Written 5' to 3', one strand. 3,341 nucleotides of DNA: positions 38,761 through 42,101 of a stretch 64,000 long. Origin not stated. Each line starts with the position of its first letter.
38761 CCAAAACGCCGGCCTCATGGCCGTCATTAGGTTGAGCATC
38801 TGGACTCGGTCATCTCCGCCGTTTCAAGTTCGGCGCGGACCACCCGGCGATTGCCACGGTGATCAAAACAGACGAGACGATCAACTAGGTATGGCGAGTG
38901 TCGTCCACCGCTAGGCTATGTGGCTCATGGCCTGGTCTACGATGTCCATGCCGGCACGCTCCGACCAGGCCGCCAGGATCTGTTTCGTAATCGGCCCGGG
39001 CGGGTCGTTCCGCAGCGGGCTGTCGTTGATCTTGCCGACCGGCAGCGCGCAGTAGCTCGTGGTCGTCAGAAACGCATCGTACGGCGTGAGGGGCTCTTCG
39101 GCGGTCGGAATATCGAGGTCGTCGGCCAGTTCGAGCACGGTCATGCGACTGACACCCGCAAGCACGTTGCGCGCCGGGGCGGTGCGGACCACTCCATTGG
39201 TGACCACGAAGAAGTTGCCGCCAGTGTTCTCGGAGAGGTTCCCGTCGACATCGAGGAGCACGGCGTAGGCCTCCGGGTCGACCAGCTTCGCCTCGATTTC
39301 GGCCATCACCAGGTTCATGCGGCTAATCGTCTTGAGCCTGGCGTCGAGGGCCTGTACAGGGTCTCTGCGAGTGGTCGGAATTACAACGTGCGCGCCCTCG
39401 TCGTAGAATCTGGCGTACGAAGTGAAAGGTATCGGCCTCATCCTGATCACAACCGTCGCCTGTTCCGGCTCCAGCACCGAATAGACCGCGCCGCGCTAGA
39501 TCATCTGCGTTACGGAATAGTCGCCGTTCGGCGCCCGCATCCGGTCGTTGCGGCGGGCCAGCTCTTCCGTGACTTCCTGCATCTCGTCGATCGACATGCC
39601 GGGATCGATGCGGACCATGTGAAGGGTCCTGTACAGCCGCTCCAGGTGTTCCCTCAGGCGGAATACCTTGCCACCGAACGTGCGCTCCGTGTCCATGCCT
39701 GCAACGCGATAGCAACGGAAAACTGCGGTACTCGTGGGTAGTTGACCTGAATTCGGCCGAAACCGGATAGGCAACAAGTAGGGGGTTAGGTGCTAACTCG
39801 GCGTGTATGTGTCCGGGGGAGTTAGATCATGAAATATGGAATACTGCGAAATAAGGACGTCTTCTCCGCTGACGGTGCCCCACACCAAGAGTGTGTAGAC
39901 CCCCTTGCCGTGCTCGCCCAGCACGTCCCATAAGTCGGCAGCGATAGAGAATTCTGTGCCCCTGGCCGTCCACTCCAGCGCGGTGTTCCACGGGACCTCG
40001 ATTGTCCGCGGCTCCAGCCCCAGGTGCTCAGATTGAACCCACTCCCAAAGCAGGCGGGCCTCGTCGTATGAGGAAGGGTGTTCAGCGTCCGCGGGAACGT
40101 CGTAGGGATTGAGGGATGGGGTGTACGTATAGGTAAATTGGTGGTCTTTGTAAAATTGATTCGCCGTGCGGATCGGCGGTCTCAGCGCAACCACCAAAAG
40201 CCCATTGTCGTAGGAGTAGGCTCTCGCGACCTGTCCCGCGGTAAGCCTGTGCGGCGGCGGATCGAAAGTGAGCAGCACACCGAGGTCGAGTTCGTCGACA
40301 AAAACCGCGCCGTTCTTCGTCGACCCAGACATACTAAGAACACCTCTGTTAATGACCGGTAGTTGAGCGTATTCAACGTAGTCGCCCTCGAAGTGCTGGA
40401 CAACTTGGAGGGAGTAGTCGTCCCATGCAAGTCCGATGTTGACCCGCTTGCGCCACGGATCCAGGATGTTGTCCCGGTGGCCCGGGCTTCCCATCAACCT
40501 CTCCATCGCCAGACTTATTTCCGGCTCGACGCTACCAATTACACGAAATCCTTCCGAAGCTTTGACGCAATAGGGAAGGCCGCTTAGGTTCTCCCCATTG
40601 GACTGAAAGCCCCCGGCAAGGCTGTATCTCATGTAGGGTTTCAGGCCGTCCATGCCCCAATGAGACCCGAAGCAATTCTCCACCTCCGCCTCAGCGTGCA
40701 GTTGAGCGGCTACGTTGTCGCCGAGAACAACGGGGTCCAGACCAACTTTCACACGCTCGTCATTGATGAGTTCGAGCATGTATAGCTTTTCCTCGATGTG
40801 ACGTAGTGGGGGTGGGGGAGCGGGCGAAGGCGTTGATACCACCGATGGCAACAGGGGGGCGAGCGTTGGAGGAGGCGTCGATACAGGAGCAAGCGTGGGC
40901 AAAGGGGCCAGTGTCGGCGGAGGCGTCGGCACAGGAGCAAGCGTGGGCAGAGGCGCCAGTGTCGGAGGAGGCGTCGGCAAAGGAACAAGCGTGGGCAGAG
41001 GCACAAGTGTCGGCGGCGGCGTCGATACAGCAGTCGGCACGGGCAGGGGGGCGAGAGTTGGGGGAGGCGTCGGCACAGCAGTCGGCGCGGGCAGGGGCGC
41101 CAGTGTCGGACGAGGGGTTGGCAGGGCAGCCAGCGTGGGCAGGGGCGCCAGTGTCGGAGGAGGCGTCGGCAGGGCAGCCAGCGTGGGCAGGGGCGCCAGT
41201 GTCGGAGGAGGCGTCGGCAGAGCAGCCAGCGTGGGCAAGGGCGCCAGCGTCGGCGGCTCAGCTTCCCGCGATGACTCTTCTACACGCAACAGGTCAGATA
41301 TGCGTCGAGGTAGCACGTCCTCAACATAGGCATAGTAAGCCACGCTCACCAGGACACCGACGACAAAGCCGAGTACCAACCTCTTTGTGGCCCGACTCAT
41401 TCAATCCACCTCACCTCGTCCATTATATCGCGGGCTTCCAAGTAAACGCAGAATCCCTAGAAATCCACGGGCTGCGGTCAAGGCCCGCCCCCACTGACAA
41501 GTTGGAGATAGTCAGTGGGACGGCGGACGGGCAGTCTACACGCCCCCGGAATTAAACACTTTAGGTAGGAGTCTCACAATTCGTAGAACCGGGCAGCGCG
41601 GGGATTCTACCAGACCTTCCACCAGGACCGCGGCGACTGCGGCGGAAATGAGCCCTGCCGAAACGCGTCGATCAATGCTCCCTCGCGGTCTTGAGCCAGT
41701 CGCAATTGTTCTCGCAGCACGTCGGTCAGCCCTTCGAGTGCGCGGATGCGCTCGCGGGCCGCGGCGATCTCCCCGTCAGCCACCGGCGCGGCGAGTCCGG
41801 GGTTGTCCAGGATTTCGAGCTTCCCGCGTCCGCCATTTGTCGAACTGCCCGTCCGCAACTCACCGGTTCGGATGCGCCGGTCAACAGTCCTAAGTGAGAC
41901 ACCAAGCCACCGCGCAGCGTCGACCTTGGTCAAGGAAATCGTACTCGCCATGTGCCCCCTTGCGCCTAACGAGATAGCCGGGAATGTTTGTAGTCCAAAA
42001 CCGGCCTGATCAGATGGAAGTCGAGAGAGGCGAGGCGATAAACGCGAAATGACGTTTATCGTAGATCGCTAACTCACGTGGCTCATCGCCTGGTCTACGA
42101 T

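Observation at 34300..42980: Same 'displaced 3' end' architecture three times within 8.7 kb: a hot spot of Campbell-type gene-end-replacing insertions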

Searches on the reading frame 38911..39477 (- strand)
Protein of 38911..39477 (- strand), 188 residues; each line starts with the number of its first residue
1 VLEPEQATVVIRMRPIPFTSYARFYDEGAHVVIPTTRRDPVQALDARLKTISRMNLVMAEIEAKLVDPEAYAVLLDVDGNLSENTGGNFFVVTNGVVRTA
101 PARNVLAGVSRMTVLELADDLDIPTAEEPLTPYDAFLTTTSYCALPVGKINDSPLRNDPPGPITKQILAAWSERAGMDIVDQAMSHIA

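Call 7: search_protein_families(library=pfam, proteins=[window:38911-39477:-], max_evalue=0.01)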
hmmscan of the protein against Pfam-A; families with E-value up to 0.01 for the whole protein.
window:38911-39477:- (188 aa): 1 family
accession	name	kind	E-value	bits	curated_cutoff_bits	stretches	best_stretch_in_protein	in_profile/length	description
PF01063.24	Aminotran_4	-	4.8e-21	76.1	28.5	1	6-149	76-222/223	Amino-transferase class IV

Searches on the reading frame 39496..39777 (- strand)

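Call 7: search_protein_families(library=pfam, proteins=[window:39496-39777:-], max_evalue=0.01)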
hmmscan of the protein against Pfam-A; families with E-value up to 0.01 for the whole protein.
window:39496-39777:- (93 aa): 1 family
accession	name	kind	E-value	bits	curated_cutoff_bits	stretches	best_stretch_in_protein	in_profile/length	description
PF01063.24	Aminotran_4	-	5.8e-07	30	28.5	1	29-80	4-55/223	Amino-transferase class IV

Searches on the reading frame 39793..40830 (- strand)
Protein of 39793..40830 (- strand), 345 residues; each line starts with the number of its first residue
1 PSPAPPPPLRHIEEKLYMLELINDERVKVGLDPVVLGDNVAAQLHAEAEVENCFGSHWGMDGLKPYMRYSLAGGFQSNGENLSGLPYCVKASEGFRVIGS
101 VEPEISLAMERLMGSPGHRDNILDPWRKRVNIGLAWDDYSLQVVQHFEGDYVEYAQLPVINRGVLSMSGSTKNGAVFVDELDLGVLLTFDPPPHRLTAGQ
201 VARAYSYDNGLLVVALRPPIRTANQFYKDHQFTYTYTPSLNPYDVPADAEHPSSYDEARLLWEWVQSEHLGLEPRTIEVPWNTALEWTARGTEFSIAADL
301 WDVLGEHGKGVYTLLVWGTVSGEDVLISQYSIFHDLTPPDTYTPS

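Call 30: find_homologous_proteins(query=window:39793-40830:-, max_evalue=0.00001)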
Query window:39793-40830:- (345 aa): 1379 proteins with E <= 0.00001 among 4923 candidates; the best 120 are listed.
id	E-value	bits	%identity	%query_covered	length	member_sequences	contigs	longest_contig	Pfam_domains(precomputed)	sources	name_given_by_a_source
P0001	2.1e-225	765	100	95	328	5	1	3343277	-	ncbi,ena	-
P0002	5.8e-149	514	64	97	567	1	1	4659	PF00188.33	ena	-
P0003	3.8e-148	511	65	97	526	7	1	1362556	PF00188.33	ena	-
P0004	1.2e-146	506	64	97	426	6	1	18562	PF00188.33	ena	-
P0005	1.4e-143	496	65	94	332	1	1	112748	PF00188.33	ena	-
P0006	1.6e-143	496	67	94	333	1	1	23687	PF00188.33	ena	-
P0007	4.0e-142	492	63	97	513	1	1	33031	PF00188.33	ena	-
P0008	2.2e-141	489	65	94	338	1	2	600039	-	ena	-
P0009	3.1e-141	489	60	100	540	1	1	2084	PF00188.33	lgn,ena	-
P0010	3.7e-141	488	64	97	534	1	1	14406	PF00188.33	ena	-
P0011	8.9e-141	487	65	94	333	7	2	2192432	PF00188.33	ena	-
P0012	1.3e-139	483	64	97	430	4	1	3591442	PF00188.33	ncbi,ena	-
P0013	1.0e-138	480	65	94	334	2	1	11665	PF00188.33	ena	-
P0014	3.1e-138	479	64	94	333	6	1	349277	PF00188.33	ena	-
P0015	3.8e-138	478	65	94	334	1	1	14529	PF00188.33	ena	-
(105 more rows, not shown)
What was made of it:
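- The donor of insert 3 is unsampled; the next-best CAP homologue is 65% identical (call 30).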

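Call 31: find_encoding_contigs(protein=P0001, flank=10000, max_places=6)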
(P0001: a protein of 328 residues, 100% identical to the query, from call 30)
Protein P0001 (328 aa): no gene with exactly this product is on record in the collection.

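Call 32: find_encoding_contigs(protein=P0012, flank=6000, max_places=3)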
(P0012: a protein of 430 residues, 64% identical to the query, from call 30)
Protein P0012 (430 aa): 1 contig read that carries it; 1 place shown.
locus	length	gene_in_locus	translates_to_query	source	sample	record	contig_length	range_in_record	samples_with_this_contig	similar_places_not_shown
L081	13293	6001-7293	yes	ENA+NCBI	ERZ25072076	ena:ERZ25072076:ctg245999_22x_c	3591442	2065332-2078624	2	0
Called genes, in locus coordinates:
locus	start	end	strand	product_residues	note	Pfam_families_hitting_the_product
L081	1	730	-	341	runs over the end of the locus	PF02653:BPD_transp_2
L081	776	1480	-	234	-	PF00005:ABC_tran, PF02463:SMC_N (weak), PF13304:AAA_21 (faint)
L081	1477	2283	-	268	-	PF00005:ABC_tran, PF02463:SMC_N (faint), PF13304:AAA_21 (faint), PF12399:BCA_ABC_TP_C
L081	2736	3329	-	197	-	PF00089:Trypsin, PF13365:Trypsin_2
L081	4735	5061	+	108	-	PF01850:PIN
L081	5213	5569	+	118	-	PF13650:Asp_protease_2 (weak), PF13975:gag-asp_proteas (weak)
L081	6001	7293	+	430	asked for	PF00188:CAP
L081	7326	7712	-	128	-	PF01850:PIN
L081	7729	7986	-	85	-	PF02604:PhdYeFM_antitox (weak)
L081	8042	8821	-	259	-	PF11967:RecO_N, PF02565:RecO_C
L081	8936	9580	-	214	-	PF21176:RecR_HhH, PF13662:Toprim_4, PF01751:Toprim, PF21175:RecR_C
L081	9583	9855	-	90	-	PF02575:YbaB_DNA_bd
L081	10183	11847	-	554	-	PF13177:DNA_pol3_delta2, PF00004:AAA, PF13401:AAA_22 (faint), PF22608:DNAX_ATPase_lid, PF12169:DNA_pol3_gamma3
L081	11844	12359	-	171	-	PF02130:YbeY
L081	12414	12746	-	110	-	-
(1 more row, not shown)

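Call 33: find_encoding_contigs(protein=P0003, flank=6000, max_places=3)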
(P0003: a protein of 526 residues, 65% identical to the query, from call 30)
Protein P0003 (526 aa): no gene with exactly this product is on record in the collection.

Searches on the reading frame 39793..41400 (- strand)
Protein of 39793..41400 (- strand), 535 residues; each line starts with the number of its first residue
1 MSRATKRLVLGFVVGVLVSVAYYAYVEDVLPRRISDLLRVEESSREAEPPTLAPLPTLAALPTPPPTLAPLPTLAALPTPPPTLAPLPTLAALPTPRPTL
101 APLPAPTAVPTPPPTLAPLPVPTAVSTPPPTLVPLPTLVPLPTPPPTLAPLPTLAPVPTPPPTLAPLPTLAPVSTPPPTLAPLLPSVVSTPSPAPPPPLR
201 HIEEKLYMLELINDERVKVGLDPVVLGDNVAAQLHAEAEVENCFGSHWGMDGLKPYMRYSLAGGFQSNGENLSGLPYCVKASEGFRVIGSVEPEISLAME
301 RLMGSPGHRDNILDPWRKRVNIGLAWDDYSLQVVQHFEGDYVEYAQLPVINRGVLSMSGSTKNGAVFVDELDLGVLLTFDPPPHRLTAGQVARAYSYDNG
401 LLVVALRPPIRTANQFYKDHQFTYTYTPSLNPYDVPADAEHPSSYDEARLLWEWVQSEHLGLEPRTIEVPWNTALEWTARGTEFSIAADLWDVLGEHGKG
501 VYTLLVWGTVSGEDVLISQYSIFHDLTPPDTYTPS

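Call 7: search_protein_families(library=pfam, proteins=[window:39793-41400:-], max_evalue=0.01)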
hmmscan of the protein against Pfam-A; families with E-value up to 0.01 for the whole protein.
window:39793-41400:- (535 aa): 0 families

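Call 23: search_protein_families(library=padloc, proteins=[window:39793-41400:-], max_evalue=0.01)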
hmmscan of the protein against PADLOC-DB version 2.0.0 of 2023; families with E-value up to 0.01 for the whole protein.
window:39793-41400:- (535 aa): 0 families

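Call 43: search_protein_families(library=phrogs, proteins=[window:39793-41400:-], max_evalue=0.01)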
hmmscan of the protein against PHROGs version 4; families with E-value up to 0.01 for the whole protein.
window:39793-41400:- (535 aa): 1 family
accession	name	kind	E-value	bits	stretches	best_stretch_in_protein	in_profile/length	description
phrog_16914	-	moron, auxiliary metabolic gene and host takeover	0.0063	17.3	0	208-335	80-195/200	sporulation protein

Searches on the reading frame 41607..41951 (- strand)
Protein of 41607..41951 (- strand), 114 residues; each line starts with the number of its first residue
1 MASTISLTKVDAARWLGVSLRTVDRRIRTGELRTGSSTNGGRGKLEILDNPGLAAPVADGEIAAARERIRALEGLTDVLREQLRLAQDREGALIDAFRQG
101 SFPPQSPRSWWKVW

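Call 7: search_protein_families(library=pfam, proteins=[window:41607-41951:-], max_evalue=0.01)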
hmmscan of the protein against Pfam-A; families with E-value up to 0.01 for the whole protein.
window:41607-41951:- (114 aa): 1 family
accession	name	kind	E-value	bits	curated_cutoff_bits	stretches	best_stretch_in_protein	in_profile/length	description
PF12728.13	HTH_17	-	0.0034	18.1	27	0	7-34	2-30/51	Helix-turn-helix domain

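Call 23: search_protein_families(library=padloc, proteins=[window:41607-41951:-], max_evalue=0.01)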
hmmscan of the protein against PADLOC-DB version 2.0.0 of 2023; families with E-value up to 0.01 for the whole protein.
window:41607-41951:- (114 aa): 0 families

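Call 43: search_protein_families(library=phrogs, proteins=[window:41607-41951:-], max_evalue=0.01)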
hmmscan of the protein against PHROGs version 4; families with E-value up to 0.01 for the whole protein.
window:41607-41951:- (114 aa): 2 families
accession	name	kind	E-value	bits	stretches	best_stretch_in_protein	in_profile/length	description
phrog_2907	-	integration and excision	0.0017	19.7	1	4-35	4-35/117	excisionase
phrog_2474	-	transcription regulation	0.0078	17.1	1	7-39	49-81/118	MerR-like transcriptional regulator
